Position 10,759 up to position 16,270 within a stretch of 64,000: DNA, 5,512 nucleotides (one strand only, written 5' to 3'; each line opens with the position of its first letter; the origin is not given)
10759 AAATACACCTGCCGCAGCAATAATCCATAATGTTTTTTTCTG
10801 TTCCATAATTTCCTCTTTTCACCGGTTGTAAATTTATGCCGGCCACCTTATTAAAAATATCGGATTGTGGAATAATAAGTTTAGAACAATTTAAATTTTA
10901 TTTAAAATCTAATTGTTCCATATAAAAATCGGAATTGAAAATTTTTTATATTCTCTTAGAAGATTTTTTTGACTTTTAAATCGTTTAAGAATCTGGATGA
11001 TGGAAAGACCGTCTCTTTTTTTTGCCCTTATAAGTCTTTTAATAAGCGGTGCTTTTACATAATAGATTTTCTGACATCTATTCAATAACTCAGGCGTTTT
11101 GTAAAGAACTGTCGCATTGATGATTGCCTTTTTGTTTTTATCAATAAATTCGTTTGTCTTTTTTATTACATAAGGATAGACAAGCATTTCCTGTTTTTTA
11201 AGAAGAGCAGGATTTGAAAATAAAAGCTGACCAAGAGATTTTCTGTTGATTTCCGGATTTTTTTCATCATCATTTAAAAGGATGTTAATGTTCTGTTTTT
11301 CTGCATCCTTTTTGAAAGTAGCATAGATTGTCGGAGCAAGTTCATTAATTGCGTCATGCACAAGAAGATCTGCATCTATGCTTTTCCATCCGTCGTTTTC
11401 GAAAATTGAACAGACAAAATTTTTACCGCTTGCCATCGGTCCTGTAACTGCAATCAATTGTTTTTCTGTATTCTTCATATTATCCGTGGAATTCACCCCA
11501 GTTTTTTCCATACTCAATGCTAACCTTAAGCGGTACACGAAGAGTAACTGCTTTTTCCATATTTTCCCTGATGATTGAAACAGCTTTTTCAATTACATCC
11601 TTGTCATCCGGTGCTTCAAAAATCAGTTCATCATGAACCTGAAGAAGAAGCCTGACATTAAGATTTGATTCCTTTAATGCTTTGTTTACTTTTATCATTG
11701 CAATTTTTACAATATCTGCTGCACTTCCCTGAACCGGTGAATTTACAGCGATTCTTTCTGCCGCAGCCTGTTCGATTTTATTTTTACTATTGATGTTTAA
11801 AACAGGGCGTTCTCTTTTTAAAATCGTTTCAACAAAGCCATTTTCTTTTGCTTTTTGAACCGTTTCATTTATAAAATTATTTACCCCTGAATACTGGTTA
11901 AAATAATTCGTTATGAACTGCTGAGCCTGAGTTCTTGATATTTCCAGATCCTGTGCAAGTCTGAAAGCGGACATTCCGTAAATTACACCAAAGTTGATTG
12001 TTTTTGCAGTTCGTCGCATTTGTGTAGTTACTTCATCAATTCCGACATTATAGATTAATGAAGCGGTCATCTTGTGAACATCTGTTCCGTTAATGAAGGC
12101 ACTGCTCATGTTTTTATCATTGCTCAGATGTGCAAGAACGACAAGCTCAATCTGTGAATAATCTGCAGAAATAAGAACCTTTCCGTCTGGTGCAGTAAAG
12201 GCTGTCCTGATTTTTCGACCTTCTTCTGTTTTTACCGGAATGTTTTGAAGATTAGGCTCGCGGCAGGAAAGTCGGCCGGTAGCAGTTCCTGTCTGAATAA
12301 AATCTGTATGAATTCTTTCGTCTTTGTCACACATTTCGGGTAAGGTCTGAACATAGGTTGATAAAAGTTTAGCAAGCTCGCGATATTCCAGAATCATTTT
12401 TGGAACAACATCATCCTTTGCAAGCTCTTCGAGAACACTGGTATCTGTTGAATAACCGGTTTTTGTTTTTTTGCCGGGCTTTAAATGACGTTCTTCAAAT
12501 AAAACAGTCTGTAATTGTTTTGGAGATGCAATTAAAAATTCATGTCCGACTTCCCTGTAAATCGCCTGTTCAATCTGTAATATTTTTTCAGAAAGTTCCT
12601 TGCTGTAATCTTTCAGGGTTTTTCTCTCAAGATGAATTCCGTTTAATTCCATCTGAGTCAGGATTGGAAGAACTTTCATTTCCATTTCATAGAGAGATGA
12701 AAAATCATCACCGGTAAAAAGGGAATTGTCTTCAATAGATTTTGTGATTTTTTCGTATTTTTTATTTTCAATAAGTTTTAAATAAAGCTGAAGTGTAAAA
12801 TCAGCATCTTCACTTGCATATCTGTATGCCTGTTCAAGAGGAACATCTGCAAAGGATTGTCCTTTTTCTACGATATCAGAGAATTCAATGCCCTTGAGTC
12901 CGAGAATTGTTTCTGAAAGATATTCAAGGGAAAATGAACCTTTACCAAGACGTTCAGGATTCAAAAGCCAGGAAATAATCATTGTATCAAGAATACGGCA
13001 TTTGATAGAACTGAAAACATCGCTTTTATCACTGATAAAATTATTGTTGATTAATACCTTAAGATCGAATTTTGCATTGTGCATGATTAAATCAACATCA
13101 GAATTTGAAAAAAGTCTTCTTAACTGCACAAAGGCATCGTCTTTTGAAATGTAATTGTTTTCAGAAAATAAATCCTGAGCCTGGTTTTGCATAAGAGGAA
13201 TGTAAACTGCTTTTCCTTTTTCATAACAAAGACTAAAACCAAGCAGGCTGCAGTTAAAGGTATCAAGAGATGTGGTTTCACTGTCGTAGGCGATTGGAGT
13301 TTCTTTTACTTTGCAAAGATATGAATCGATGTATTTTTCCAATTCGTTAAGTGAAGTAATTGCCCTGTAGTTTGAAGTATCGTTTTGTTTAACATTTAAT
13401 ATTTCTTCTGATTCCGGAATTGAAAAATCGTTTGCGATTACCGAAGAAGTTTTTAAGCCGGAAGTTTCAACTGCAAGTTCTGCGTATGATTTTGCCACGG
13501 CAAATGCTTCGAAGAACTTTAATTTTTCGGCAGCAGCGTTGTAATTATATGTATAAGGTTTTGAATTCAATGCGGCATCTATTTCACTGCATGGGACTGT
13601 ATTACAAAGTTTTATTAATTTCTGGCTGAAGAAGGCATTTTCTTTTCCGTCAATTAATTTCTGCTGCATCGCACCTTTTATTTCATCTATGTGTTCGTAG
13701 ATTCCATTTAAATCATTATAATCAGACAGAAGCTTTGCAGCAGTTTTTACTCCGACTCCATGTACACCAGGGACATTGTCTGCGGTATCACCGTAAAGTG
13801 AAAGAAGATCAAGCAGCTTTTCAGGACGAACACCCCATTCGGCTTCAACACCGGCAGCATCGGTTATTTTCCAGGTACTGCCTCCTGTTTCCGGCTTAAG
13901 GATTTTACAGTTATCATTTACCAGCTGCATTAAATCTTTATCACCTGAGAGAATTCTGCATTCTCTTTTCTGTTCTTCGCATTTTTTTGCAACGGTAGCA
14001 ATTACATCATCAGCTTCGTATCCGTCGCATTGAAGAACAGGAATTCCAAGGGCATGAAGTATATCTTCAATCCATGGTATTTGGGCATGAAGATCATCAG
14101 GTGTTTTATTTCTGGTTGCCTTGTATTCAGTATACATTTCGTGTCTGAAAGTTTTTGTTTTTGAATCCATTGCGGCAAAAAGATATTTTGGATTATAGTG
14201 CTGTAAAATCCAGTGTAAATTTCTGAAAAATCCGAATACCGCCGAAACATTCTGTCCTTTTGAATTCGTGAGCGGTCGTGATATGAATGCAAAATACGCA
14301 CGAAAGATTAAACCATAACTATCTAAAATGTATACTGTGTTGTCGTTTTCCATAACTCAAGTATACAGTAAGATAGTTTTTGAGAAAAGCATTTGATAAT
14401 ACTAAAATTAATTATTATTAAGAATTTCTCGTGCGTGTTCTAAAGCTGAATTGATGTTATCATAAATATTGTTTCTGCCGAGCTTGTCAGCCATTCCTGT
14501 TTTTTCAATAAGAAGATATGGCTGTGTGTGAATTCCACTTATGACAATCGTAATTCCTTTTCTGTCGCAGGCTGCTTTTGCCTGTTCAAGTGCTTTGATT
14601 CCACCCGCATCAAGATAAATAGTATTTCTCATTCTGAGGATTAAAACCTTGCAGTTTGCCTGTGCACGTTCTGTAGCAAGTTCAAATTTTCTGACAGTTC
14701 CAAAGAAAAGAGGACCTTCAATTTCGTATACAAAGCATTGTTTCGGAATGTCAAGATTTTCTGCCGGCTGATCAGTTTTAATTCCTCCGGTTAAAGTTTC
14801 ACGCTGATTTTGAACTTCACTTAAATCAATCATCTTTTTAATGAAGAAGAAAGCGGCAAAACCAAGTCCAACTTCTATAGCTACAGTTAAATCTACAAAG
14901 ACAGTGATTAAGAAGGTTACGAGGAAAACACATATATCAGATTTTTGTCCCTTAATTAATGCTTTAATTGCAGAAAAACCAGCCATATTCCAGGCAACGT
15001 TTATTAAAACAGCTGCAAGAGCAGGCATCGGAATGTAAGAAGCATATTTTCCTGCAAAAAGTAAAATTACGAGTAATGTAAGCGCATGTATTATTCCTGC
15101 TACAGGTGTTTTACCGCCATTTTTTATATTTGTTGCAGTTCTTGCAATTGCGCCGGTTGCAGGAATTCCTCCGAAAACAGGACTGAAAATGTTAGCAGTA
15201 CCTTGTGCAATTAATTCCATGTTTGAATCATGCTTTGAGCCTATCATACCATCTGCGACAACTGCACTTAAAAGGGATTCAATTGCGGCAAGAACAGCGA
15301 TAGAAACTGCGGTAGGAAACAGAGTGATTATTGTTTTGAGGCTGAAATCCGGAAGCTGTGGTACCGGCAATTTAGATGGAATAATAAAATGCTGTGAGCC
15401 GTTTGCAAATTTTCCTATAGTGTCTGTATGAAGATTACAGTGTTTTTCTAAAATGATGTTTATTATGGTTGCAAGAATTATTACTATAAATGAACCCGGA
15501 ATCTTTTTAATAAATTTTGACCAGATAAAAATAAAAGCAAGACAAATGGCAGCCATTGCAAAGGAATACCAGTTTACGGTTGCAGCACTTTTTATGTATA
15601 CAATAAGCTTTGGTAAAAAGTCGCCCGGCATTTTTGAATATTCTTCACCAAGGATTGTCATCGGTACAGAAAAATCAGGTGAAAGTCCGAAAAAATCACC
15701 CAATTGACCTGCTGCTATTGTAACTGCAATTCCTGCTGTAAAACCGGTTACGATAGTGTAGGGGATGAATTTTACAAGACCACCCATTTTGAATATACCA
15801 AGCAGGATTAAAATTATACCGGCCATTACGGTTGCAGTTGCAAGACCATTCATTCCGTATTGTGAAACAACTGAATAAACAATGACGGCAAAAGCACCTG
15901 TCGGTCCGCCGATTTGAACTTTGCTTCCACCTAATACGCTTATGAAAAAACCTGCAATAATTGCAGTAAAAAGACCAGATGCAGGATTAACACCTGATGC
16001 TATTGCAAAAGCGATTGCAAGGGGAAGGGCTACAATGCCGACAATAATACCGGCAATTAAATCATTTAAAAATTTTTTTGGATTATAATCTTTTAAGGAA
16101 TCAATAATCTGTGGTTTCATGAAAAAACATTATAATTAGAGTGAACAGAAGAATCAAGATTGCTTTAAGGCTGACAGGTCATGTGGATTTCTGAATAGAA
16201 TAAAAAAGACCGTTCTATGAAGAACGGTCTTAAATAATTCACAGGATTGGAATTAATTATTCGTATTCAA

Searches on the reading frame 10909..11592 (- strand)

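Call 67: search_protein_families(library=pfam, proteins=[window:10909-11592:-], max_evalue=0.00001)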
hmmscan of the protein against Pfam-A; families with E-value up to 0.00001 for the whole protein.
window:10909-11592:- (227 aa): 1 family
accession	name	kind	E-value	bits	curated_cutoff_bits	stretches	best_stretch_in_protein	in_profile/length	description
PF01121.26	CoaE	-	6.6e-18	65.5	27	1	46-210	2-160/180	Dephospho-CoA kinase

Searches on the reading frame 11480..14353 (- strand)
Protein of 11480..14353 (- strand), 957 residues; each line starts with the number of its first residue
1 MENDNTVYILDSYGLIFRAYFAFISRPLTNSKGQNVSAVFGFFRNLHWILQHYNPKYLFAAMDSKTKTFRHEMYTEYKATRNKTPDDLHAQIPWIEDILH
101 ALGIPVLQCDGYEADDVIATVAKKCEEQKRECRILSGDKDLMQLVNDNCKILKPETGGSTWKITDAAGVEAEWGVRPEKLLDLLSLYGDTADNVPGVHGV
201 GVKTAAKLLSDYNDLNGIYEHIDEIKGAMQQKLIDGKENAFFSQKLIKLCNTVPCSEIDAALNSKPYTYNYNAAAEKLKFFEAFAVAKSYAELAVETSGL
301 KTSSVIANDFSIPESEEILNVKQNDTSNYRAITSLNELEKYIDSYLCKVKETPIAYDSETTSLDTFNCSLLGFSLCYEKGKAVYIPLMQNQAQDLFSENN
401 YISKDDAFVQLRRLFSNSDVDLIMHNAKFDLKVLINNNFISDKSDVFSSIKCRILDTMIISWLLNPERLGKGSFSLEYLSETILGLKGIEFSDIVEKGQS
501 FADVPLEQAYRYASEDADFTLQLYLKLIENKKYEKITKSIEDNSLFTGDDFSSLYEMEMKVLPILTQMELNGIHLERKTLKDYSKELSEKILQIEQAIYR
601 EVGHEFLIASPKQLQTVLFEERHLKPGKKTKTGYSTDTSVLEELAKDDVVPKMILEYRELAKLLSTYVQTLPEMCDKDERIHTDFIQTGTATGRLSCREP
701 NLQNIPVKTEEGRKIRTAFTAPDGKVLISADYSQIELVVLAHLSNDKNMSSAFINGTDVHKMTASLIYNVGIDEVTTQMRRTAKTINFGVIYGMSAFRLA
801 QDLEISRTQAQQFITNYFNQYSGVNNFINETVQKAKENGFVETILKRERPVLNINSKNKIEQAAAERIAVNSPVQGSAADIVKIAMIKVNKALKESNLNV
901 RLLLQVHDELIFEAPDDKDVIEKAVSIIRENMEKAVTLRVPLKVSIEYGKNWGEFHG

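Call 50: search_protein_families(library=pfam, proteins=[window:11480-14353:-], max_evalue=0.00001)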
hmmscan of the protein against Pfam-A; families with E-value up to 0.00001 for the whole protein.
window:11480-14353:- (957 aa): 4 families
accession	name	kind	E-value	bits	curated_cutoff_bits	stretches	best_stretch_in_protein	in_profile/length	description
PF00476.26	DNA_pol_A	-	5.8e-157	523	34.3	1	578-954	2-381/381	DNA polymerase family A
PF02739.22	5_3_exonuc_N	-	2.3e-56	190.5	34.3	1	7-174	2-164/164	5'-3' exonuclease, N-terminal resolvase-like domain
PF01367.25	5_3_exonuc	-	2.9e-26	92.2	40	1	175-256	1-83/97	5'-3' exonuclease, C-terminal SAM fold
PF01612.26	DNA_pol_A_exo1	-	8.4e-26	91.2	23.6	1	329-527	1-168/173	3'-5' exonuclease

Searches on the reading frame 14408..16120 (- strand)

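Call 50: search_protein_families(library=pfam, proteins=[window:14408-16120:-], max_evalue=0.00001)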
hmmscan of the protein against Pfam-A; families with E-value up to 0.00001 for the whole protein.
window:14408-16120:- (570 aa): 2 families
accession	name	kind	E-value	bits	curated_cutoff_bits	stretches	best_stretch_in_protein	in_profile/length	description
PF00916.26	Sulfate_transp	-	9e-88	295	23.2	1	17-402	1-380/380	Sulfate permease family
PF01740.26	STAS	-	1.2e-15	57.6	22.6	1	457-559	5-106/106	STAS domain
